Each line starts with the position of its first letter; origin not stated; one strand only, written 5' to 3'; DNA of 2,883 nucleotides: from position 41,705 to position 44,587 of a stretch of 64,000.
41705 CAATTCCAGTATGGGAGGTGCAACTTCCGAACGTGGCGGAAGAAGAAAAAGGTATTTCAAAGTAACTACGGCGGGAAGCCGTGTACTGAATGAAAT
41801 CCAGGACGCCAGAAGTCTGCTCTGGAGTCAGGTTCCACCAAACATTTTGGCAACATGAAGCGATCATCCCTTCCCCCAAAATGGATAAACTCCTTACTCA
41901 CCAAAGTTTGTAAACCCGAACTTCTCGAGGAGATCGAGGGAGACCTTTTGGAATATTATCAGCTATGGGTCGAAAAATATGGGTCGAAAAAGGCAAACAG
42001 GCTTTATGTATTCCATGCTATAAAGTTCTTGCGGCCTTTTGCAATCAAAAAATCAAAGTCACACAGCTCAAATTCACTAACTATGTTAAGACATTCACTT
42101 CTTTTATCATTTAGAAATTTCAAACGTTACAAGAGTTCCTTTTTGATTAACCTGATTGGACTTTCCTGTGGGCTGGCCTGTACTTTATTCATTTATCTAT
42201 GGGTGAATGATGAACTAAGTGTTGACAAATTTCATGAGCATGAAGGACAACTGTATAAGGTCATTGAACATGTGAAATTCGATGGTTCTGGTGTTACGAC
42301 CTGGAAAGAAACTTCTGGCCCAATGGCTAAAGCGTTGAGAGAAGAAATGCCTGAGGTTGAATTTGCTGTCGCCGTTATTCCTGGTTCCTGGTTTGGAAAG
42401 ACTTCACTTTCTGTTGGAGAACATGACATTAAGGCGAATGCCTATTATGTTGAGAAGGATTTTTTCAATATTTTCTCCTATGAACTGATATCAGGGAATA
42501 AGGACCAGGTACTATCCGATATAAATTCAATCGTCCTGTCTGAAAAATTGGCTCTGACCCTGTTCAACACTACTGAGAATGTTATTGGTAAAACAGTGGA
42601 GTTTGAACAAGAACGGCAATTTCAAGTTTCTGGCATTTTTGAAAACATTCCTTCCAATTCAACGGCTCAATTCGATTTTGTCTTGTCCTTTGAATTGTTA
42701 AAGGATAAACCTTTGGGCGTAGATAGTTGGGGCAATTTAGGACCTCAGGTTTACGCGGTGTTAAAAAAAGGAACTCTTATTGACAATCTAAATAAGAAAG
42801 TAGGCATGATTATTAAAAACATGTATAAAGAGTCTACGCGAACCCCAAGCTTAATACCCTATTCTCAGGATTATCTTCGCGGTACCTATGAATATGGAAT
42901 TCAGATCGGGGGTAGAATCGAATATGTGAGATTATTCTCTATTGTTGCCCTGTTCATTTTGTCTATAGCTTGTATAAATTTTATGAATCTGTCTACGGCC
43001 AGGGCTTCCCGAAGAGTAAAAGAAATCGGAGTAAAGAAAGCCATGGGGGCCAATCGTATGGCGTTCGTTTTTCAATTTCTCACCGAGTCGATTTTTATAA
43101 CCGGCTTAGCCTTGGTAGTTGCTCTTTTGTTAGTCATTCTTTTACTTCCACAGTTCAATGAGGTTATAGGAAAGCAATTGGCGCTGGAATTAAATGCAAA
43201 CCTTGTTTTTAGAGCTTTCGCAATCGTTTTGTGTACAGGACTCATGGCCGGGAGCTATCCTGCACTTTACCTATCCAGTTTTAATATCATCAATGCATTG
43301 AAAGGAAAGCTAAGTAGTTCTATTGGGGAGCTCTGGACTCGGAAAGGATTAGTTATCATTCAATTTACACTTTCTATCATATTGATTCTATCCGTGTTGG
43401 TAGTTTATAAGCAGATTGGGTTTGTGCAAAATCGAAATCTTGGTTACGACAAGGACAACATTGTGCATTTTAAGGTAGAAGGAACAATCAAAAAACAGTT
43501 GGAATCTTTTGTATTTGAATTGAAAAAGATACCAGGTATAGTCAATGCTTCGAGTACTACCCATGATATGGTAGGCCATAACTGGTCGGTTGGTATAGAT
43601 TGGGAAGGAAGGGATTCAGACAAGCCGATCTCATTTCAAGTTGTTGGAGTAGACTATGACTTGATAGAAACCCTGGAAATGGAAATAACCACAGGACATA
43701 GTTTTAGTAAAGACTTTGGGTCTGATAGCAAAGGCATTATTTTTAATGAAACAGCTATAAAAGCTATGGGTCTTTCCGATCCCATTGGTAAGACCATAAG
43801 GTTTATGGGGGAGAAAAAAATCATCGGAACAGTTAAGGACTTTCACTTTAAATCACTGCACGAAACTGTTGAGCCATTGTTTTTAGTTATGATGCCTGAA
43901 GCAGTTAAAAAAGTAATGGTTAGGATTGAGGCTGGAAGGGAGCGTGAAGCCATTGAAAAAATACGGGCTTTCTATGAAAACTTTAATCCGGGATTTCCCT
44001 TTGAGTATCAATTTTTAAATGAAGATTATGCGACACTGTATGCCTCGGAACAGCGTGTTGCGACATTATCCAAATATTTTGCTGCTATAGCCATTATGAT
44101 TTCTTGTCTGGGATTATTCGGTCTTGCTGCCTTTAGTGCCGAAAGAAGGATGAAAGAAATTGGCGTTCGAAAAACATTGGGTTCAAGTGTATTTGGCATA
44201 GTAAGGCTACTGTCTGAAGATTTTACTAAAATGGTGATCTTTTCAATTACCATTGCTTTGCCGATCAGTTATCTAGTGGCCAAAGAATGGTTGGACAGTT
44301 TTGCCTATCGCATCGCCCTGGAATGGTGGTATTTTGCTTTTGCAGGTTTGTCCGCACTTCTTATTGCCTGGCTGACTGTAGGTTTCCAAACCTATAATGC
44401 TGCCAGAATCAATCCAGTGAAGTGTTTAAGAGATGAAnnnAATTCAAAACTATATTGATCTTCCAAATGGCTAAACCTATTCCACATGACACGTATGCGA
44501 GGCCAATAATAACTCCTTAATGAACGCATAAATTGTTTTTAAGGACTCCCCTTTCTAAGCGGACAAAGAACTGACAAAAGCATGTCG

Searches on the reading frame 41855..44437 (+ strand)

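Call 61: search_protein_families(library=pfam, proteins=[window:41855-44437:+], max_evalue=0.001)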
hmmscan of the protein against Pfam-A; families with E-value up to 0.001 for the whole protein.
window:41855-44437:+ (861 aa): 2 families
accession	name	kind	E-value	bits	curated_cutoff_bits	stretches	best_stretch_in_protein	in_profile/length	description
PF12704.14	MacB_PCD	-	1.3e-27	97.9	27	2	97-315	2-203/207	MacB-like periplasmic core domain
PF02687.27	FtsX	-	9.2e-19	68.1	25.5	2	363-477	2-119/120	FtsX-like permease C-terminal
